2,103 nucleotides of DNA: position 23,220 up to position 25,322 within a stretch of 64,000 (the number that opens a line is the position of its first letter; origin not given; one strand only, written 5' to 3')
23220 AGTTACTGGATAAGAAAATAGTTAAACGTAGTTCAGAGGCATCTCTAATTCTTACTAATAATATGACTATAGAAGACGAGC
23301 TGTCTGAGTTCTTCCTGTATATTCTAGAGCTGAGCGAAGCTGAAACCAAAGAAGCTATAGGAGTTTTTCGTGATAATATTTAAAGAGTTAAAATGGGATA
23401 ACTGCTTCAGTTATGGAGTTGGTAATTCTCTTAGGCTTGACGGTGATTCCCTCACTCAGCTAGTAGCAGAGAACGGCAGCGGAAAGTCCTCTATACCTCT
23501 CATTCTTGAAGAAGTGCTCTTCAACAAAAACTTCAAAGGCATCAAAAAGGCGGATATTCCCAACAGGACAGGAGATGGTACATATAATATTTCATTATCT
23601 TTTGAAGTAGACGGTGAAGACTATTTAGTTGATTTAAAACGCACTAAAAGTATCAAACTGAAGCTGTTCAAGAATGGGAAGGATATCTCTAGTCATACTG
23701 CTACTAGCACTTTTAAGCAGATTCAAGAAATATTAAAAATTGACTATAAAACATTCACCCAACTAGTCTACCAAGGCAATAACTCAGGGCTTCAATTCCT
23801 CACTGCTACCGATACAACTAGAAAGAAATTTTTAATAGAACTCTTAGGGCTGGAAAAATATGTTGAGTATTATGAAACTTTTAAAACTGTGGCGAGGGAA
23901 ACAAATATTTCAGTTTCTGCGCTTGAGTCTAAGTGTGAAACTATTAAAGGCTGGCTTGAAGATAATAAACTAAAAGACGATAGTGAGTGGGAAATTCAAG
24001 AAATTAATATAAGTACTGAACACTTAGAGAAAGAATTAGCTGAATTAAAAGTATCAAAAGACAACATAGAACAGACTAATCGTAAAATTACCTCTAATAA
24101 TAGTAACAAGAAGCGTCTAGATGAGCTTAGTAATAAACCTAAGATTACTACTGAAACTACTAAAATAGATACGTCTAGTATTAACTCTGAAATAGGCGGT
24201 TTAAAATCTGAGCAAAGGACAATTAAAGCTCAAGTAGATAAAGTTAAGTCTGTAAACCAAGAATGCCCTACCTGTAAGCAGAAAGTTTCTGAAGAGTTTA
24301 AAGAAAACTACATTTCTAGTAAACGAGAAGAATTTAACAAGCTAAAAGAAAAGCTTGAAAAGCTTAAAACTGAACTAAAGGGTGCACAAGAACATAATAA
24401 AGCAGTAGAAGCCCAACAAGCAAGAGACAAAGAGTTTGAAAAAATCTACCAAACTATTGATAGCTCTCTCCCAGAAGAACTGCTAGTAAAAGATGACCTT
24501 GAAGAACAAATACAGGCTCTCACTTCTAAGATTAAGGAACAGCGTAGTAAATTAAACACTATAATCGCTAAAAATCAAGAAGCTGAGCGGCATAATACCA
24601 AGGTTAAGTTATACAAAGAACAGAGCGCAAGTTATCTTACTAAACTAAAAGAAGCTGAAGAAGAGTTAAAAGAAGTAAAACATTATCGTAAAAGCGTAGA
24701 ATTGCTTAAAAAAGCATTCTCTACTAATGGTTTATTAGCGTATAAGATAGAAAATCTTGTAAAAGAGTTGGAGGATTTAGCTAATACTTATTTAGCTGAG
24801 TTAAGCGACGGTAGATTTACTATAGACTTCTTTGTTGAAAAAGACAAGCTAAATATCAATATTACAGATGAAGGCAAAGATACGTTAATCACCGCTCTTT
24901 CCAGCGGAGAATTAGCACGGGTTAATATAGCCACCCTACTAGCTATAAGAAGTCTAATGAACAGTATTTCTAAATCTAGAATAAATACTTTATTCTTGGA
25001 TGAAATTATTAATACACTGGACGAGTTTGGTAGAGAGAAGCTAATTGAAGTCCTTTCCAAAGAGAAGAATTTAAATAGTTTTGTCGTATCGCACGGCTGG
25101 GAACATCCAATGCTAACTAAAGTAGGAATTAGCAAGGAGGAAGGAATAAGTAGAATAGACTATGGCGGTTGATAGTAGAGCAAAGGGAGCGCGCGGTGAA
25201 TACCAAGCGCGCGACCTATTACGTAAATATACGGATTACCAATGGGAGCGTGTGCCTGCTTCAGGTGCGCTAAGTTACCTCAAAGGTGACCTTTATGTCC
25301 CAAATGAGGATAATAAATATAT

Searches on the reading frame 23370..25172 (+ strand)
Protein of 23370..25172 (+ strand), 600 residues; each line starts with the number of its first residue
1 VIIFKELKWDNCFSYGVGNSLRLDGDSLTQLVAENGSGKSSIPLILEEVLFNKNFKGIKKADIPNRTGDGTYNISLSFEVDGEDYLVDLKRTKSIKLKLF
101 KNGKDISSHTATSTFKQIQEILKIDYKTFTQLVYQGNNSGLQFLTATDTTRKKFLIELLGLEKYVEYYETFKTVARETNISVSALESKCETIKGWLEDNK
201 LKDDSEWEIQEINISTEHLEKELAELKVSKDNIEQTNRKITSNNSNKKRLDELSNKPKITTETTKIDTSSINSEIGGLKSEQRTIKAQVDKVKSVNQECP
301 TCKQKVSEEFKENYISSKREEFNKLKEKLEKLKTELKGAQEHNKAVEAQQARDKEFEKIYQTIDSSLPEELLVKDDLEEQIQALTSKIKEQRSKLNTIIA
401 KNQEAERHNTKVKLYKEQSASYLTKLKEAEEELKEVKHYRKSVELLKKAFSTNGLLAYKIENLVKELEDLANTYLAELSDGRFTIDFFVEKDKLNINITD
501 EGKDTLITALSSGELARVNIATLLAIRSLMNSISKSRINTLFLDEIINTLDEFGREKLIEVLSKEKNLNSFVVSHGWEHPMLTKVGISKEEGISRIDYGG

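Call 14: search_protein_families(library=phrogs, proteins=[window:23370-25172:+], max_evalue=0.001)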
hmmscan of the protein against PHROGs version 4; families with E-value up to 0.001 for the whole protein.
window:23370-25172:+ (600 aa): 3 families
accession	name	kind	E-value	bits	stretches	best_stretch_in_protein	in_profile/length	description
phrog_77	-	DNA, RNA and nucleotide metabolism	9e-99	333.3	1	1-598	295-954/967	SbcC-like subunit of palindrome specific endonuclease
phrog_21388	-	DNA, RNA and nucleotide metabolism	3.4e-06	28.1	1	32-111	40-122/126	exonuclease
phrog_1499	-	unknown function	1.3e-05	25.6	1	22-360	20-302/427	-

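Call 15: search_protein_families(library=pfam, proteins=[window:23370-25172:+], max_evalue=0.001)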
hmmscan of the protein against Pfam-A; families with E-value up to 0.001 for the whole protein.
window:23370-25172:+ (600 aa): 2 families
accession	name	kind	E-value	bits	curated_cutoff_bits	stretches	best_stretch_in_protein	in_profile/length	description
PF13476.12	AAA_23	-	9.5e-05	23.6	27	1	10-223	5-200/201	AAA domain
PF13558.12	SbcC_Walker_B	-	0.00061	20.4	27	0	480-563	5-89/90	SbcC/RAD50-like, Walker B motif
